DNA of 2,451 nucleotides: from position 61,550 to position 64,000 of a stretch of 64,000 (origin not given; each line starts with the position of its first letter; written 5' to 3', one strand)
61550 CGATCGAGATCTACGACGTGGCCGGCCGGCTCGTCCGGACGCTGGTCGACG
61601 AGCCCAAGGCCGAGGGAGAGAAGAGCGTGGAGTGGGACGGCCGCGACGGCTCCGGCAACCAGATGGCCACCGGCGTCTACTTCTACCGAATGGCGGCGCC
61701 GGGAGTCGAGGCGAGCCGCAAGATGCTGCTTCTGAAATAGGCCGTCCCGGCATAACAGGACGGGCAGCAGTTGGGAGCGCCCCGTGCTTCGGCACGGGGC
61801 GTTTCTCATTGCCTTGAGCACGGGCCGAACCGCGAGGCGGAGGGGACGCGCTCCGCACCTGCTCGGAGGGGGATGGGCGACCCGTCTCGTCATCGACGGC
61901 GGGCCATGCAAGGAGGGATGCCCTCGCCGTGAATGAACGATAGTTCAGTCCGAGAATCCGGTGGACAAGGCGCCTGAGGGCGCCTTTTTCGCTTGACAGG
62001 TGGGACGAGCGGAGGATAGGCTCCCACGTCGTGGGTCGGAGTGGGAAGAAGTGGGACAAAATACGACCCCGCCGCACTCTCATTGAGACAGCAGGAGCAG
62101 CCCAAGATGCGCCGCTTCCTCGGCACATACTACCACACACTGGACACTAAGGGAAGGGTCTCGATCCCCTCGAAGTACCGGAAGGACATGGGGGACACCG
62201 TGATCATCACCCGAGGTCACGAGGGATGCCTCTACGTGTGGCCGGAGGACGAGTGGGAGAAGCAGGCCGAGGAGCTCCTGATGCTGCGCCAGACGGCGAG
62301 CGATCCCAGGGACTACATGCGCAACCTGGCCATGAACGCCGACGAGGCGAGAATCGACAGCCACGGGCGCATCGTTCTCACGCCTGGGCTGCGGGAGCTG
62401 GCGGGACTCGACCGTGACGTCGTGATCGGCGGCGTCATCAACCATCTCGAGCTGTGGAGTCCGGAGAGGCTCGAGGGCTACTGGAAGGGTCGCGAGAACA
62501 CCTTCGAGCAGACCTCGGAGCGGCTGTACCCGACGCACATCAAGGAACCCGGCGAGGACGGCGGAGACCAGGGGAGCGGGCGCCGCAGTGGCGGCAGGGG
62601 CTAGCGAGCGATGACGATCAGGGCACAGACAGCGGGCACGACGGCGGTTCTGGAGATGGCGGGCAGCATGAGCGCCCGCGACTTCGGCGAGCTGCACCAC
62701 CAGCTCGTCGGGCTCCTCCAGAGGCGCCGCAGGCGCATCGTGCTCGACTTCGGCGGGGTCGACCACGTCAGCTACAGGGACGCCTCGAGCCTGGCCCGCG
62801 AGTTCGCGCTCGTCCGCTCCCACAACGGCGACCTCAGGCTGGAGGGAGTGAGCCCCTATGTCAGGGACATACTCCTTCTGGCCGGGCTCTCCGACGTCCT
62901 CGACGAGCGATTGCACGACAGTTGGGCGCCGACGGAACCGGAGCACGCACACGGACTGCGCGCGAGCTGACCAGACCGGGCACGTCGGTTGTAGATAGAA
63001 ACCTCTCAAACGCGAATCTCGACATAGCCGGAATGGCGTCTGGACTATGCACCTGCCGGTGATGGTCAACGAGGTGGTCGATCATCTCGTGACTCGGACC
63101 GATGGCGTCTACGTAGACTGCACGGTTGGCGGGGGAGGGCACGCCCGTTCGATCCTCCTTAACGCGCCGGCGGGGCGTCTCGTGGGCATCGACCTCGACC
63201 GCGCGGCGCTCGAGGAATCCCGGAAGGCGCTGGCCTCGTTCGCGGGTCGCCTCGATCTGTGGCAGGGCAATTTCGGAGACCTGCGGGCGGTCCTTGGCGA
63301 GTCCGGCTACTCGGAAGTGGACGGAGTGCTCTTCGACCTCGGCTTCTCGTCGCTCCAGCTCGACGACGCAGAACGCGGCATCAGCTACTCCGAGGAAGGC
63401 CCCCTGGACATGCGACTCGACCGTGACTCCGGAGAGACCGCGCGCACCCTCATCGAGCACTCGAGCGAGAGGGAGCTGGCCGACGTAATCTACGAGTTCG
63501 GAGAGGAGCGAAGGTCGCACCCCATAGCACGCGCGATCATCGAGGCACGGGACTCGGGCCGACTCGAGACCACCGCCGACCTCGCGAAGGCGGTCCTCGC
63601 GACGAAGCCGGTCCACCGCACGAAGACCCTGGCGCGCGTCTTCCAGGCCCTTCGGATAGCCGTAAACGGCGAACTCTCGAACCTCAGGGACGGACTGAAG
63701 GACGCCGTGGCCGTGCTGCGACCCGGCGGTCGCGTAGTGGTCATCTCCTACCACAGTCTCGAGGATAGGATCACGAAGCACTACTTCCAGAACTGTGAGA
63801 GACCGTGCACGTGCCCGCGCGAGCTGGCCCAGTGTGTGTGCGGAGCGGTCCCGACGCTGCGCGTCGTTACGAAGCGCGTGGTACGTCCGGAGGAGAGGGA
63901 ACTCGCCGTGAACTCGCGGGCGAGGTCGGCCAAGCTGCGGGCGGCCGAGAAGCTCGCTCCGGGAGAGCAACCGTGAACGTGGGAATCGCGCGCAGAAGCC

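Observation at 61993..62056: GTGGGN boxes at exact 10-bp spacing upstream of mraZ (MraZ operator signature)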

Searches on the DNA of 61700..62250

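Call 36: search_rna_families(source=window, start=61700, end=62250, threshold=evalue, max_evalue=1)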
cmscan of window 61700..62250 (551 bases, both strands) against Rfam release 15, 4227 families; matches with E-value up to 1: 1.
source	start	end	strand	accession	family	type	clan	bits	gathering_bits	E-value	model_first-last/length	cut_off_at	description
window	61718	61808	+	RF03099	RAGATH-23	Gene; sRNA;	-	24.6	92.6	0.015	1-99/99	no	RAGATH-23 RNA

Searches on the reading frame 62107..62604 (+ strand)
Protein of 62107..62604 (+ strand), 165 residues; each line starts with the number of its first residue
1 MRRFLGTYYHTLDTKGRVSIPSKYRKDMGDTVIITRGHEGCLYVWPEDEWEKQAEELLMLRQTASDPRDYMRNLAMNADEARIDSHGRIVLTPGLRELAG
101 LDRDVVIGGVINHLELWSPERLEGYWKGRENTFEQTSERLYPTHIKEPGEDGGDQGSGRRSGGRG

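Call 6: search_protein_families(library=pfam, proteins=[window:62107-62604:+])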
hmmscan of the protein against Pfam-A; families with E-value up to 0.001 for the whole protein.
window:62107-62604:+ (165 aa): 1 family
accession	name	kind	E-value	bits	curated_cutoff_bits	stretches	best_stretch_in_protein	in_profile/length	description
PF02381.23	MraZ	-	6.2e-32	109.8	23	2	4-66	2-65/72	MraZ protein, putative antitoxin-like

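Call 7: find_related_loci(query=window:62107-62604:+, collection=genome_contigs, flank=3000)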
Query window:62107-62604:+ (165 aa) in genome_contigs; peptide patterns used: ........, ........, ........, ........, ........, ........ (x = any residue, [..] = any of these).
123 stretches matched a pattern; 6 encode a relative of the query (tblastn E <= 1e-3); 6 distinct loci.
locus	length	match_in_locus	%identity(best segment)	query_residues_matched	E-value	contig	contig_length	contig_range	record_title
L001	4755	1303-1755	90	1-151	1e-95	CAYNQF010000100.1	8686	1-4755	MAG TPA_asm: uncultured bacterium isolate binchicken_co150_59 genome assembly, contig: NODE_20943_length_8686_cov_6.1098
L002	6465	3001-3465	35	4-158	1e-23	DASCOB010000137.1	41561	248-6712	MAG TPA_asm: Anaerolineales bacterium isolate Fu_MAG_143 c_000001262632, whole genome shotgun sequence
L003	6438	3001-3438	33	4-140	1e-23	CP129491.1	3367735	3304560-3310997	MAG: Ignavibacteriaceae bacterium isolate cMAG.5 chromosome, complete genome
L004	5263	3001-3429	33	4-145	2e-20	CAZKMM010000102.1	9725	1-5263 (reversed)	MAG TPA_asm: uncultured bacterium isolate binchicken_co256_893 genome assembly, contig: NODE_19192_length_9725_cov_5.651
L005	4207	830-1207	33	6-130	1e-18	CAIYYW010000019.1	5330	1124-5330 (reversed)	MAG: uncultured delta proteobacterium isolate AlinenSediments_bin-1115 genome assembly, contig: bin-1115:019/401, whole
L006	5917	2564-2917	34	6-120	2e-17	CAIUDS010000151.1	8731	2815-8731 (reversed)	MAG: uncultured delta proteobacterium isolate AlinenSedimentsD2_bin-1424 genome assembly, contig: bin-1424:151/816, whol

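Call 10: find_related_loci(query=window:62107-62604:+, collection=metagenome_contigs, flank=3000)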
Query window:62107-62604:+ (165 aa) in metagenome_contigs; peptide patterns used: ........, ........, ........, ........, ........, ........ (x = any residue, [..] = any of these).
205 stretches matched a pattern; 10 encode a relative of the query (tblastn E <= 1e-3); 10 distinct loci.
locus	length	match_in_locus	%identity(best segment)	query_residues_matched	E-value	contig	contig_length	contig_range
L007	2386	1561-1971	39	4-140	2e-32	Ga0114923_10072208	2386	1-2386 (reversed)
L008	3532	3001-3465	35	4-158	4e-24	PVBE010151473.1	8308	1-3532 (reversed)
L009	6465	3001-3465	35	4-158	1e-23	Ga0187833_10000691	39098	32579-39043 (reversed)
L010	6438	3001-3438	33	4-140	2e-23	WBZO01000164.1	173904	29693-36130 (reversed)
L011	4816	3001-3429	33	4-145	1e-20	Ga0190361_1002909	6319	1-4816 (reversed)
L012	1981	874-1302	33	4-145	2e-20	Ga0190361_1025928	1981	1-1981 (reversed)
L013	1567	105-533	33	4-145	2e-20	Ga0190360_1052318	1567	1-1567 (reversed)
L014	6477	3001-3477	32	4-160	3e-18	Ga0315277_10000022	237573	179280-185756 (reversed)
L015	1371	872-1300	29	6-147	8e-18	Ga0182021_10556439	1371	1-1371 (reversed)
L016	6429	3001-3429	30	6-145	2e-16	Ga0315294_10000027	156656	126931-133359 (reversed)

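Call 12: find_homologous_proteins(query=window:62107-62604:+, max_evalue=1e-10)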
Query window:62107-62604:+ (165 aa): 13 proteins with E <= 1e-10 among 90 candidates.
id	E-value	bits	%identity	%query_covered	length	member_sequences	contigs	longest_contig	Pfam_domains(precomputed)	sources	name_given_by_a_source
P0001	2.5e-107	374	99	99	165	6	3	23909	PF02381.24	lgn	-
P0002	3.2e-86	306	85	95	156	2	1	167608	PF02381.24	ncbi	ncbi:MAG: division/cell wall cluster transcriptional repressor MraZ [Candidatus Eisenbacteria bacter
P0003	3.7e-78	279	77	97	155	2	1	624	PF02381.24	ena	-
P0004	5.3e-78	279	80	92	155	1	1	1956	PF02381.24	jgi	jgi:MraZ protein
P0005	4.8e-77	276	76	95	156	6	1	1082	PF02381.24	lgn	-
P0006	9.7e-77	275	73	98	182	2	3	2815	PF02381.24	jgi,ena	-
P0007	1.6e-76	274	79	92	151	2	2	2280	PF02381.24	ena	-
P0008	2.6e-76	273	79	90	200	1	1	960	PF02381.24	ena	-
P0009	5.8e-75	269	77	88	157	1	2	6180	PF02381.24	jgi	jgi:MraZ protein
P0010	1.1e-74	268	74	100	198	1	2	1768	PF02381.24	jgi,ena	-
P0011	1.1e-73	265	77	92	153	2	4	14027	PF02381.24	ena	-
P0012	8.3e-50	187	53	93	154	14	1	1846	PF02381.24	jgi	jgi:MraZ protein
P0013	4.1e-43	165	85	52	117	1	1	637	PF02381.24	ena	-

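Call 14: find_encoding_contigs(protein=P0002, flank=3000, max_places=2)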
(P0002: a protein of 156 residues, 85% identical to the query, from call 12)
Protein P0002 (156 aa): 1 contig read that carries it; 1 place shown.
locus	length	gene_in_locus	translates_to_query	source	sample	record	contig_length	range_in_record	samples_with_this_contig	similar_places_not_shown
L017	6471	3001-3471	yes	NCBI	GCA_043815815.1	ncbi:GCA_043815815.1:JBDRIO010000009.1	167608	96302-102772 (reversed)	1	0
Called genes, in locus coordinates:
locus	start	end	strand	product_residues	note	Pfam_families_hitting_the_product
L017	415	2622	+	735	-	PF25470:DUF7901, PF20009:GEVED, PF25470:DUF7901, PF13860:FlgD_ig, PF18962:Por_Secre_tail (faint)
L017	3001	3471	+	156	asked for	PF02381:MraZ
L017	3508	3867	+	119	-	PF01740:STAS, PF13466:STAS_2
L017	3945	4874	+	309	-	PF01795:Methyltransf_5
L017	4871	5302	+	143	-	PF04999:FtsL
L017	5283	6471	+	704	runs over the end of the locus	PF03717:PBP_dimer, PF00905:Transpeptidase, PF03793:PASTA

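Call 15: find_encoding_contigs(protein=P0011, flank=3000, max_places=3)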
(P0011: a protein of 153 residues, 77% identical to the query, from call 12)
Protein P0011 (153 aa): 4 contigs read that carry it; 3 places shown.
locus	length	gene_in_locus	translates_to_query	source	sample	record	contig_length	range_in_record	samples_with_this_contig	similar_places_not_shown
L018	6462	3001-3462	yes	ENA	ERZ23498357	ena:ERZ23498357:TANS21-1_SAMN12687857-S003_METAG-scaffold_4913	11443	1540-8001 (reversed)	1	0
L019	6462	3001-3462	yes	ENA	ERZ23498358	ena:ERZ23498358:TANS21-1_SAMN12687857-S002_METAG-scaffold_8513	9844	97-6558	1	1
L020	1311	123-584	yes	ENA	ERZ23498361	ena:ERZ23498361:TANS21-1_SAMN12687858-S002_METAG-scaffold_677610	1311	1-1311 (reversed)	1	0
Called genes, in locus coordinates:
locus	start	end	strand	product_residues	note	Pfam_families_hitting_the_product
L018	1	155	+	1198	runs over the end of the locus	?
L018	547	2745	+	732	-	PF25470:DUF7901, PF20009:GEVED, PF25470:DUF7901, PF13860:FlgD_ig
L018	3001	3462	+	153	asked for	PF02381:MraZ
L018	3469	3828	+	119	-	PF01740:STAS, PF13466:STAS_2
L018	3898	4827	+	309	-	PF01795:Methyltransf_5, PF13649:Methyltransf_25 (faint)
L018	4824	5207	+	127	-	PF04999:FtsL (weak)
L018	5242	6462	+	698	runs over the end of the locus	PF03717:PBP_dimer, PF00905:Transpeptidase, PF03793:PASTA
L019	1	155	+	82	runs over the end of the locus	?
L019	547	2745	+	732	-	PF25470:DUF7901, PF20009:GEVED, PF25470:DUF7901, PF13860:FlgD_ig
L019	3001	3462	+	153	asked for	PF02381:MraZ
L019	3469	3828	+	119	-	PF01740:STAS, PF13466:STAS_2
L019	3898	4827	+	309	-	PF01795:Methyltransf_5, PF13649:Methyltransf_25 (faint)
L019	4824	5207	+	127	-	PF04999:FtsL (weak)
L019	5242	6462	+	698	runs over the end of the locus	PF03717:PBP_dimer, PF00905:Transpeptidase, PF03793:PASTA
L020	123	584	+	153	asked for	PF02381:MraZ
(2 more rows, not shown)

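Call 16: find_encoding_contigs(protein=P0009, flank=3000, max_places=2)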
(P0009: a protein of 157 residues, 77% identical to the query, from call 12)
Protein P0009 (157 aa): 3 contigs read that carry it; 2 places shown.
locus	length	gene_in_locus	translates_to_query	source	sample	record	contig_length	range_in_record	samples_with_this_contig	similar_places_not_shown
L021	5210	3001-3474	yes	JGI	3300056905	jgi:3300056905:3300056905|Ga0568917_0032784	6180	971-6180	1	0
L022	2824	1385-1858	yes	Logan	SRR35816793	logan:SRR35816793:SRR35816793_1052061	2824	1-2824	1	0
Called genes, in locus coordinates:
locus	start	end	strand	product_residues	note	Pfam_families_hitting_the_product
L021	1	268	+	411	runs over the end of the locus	?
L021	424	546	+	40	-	-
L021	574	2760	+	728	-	PF25470:DUF7901, PF20009:GEVED, PF25470:DUF7901, PF13860:FlgD_ig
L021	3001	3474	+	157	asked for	PF02381:MraZ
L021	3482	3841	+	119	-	PF01740:STAS, PF13466:STAS_2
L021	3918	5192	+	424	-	PF01795:Methyltransf_5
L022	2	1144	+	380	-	?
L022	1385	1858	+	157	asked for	PF02381:MraZ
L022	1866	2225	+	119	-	PF01740:STAS, PF13466:STAS_2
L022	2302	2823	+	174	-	?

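Call 17: find_encoding_contigs(protein=P0012, flank=3000, max_places=2)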
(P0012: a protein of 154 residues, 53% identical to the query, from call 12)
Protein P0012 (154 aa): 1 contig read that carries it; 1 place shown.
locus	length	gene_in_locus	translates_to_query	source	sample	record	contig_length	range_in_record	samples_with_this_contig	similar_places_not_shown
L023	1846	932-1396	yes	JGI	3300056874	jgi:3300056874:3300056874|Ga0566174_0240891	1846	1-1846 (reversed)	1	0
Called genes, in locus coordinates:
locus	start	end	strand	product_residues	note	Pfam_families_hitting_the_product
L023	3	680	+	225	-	?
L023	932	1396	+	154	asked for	PF02381:MraZ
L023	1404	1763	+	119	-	PF01740:STAS (weak), PF13466:STAS_2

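Call 18: find_encoding_contigs(protein=P0006, flank=2000, max_places=2)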
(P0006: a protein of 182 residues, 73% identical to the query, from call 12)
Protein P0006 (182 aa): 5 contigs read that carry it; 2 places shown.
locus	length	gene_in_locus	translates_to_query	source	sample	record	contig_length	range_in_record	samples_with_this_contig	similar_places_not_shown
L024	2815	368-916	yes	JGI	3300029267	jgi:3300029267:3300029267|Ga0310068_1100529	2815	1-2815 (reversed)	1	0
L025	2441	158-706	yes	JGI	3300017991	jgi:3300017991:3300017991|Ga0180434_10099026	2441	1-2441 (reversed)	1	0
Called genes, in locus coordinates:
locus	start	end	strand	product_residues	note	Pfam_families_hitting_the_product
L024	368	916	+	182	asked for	PF02381:MraZ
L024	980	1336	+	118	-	PF01740:STAS, PF13466:STAS_2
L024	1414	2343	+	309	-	PF01795:Methyltransf_5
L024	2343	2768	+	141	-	PF04999:FtsL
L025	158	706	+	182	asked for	PF02381:MraZ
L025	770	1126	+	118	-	PF01740:STAS, PF13466:STAS_2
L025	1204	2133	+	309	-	PF01795:Methyltransf_5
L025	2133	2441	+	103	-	?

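Call 19: find_encoding_contigs(protein=P0007, flank=2000, max_places=2)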
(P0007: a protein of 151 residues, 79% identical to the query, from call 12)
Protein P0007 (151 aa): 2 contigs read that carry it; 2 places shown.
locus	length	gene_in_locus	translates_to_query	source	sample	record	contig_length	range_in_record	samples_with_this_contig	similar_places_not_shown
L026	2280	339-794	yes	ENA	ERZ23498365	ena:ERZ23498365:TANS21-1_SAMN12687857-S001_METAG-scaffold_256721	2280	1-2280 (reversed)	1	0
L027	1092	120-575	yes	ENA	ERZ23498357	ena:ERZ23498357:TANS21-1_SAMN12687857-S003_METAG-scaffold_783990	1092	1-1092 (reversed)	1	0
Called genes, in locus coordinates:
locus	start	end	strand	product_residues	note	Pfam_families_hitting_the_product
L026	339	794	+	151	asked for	PF02381:MraZ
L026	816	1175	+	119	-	PF01740:STAS, PF13466:STAS_2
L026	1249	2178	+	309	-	PF01795:Methyltransf_5, PF13847:Methyltransf_31 (faint), PF13649:Methyltransf_25 (faint)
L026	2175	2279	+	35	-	?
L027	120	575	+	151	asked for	PF02381:MraZ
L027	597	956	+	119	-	PF01740:STAS, PF13466:STAS_2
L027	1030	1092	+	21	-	?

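Call 20: find_encoding_contigs(protein=P0004, flank=2000, max_places=2)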
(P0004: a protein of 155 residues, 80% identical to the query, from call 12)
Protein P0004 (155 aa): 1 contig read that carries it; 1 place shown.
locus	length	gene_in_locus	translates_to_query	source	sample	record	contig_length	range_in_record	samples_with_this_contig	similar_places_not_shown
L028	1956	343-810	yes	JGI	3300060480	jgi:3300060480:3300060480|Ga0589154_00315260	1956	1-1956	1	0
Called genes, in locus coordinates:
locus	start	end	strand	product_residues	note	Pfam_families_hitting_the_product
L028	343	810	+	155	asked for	PF02381:MraZ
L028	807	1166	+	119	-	PF01740:STAS, PF13466:STAS_2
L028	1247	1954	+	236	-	?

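Call 21: find_encoding_contigs(protein=P0010, flank=2000, max_places=2)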
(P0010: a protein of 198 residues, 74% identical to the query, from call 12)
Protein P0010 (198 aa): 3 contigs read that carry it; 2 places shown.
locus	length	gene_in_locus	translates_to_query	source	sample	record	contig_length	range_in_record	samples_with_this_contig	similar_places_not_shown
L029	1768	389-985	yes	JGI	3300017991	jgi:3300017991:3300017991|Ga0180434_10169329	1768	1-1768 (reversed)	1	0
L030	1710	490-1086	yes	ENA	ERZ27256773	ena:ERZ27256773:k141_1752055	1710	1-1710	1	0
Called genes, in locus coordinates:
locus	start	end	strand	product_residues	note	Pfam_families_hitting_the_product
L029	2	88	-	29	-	?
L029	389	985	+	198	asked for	PF02381:MraZ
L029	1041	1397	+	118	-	PF01740:STAS, PF13466:STAS_2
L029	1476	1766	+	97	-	?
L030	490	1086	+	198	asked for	PF02381:MraZ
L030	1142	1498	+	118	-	PF01740:STAS, PF13466:STAS_2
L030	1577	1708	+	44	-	?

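Call 44: search_protein_families(library=ncbifam, proteins=[window:62107-62604:+], max_evalue=0.01)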
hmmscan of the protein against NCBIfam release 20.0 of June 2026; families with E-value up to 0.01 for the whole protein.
window:62107-62604:+ (165 aa): 7 families
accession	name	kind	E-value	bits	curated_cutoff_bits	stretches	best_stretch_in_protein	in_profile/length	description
TIGR00242.1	TIGR00242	equivalog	2.1e-34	118.5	98.35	1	4-141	2-140/144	division/cell wall cluster transcriptional repressor MraZ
NF001476.0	PRK00326.2-2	equivalog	8.7e-23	80.7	162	1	1-125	2-138/163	division/cell wall cluster transcriptional repressor MraZ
NF001482.0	PRK00326.3-4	equivalog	4.7e-20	71.9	168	1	4-138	2-153/160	division/cell wall cluster transcriptional repressor MraZ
NF001477.0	PRK00326.2-4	equivalog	6.2e-18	65.2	162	1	1-123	1-128/155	division/cell wall cluster transcriptional repressor MraZ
NF001483.0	PRK00326.3-5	equivalog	2.5e-14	53.8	239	1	3-131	2-136/155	division/cell wall cluster transcriptional repressor MraZ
NF001475.0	PRK00326.2-1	equivalog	1.1e-07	31.9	257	1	1-128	1-133/149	division/cell wall cluster transcriptional repressor MraZ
TIGR01439.1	lp_hng_hel_AbrB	domain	0.0031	17.2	28.3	0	11-36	3-32/44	transcriptional regulator, AbrB family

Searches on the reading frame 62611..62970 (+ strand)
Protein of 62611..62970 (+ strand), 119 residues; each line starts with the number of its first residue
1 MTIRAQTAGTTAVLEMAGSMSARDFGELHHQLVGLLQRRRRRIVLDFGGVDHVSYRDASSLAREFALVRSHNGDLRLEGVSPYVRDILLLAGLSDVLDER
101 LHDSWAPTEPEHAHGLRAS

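Call 6: search_protein_families(library=pfam, proteins=[window:62611-62970:+])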
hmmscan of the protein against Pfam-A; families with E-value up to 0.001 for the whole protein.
window:62611-62970:+ (119 aa): 2 families
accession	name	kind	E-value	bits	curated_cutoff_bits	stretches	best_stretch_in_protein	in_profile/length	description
PF01740.26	STAS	-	1.1e-09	38.5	22.6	1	3-101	2-99/106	STAS domain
PF13466.11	STAS_2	-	3.5e-09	37.1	29.2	1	14-93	1-79/80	STAS domain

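Call 43: search_solved_structures(query=window:62611-62970:+, max_evalue=0.01, show_alignments=2)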
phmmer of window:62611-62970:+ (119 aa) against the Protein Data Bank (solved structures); distinct sequences matched with E-value up to 0.01: 0.

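Call 44: search_protein_families(library=ncbifam, proteins=[window:62611-62970:+], max_evalue=0.01)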
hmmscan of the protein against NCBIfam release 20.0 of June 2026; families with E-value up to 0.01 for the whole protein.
window:62611-62970:+ (119 aa): 1 family
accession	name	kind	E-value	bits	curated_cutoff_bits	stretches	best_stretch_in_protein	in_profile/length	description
TIGR00377.1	ant_ant_sig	superfamily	3.8e-10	39.6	53.45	1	1-98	3-101/108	anti-sigma factor antagonist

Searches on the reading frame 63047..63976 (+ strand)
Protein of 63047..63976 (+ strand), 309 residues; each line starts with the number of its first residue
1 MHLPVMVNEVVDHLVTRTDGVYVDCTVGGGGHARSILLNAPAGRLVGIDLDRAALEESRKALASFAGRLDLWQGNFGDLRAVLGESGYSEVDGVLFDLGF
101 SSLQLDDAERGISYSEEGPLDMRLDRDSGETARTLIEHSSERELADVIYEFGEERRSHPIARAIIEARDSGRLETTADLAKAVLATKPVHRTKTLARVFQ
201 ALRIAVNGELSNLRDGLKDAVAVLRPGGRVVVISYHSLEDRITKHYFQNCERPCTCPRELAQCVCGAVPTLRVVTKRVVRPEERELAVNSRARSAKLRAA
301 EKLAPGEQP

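Call 6: search_protein_families(library=pfam, proteins=[window:63047-63976:+])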
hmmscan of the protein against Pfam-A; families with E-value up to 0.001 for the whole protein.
window:63047-63976:+ (309 aa): 2 families
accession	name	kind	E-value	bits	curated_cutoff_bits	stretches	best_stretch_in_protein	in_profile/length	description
PF01795.25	Methyltransf_5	-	6.6e-101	338.3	27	1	2-302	4-308/309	MraW methylase family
PF13649.12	Methyltransf_25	-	0.00071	20.7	27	0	24-80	3-59/97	Methyltransferase domain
